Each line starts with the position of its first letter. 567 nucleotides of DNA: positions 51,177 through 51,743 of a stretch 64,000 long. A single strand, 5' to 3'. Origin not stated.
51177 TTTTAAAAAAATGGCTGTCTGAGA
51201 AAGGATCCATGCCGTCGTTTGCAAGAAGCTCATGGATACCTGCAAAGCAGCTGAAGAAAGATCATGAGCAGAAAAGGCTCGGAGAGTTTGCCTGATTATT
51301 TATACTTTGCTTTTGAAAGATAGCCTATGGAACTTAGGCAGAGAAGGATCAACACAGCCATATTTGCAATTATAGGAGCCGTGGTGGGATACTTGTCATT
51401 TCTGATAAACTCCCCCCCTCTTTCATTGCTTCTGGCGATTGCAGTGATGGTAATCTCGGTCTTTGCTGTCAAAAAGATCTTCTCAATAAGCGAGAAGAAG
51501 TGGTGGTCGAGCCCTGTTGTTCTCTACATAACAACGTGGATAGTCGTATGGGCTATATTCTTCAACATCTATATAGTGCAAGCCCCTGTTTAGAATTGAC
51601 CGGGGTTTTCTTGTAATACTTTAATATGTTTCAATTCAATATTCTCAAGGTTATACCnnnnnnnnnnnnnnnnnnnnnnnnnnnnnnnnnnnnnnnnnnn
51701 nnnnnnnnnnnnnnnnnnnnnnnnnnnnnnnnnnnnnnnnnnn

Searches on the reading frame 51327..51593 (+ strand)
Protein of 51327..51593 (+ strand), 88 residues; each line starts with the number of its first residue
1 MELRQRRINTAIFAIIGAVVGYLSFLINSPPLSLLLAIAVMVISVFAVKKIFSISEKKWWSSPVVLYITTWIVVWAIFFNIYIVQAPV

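Call 7: search_protein_families(library=pfam, proteins=[window:51327-51593:+])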
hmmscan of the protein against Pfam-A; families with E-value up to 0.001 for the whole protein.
window:51327-51593:+ (88 aa): 1 family
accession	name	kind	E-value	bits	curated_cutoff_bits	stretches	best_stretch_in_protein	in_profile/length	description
PF19094.5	EMC6_arch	-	4.5e-05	24.2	26.7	1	7-79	5-86/87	EMC6-arch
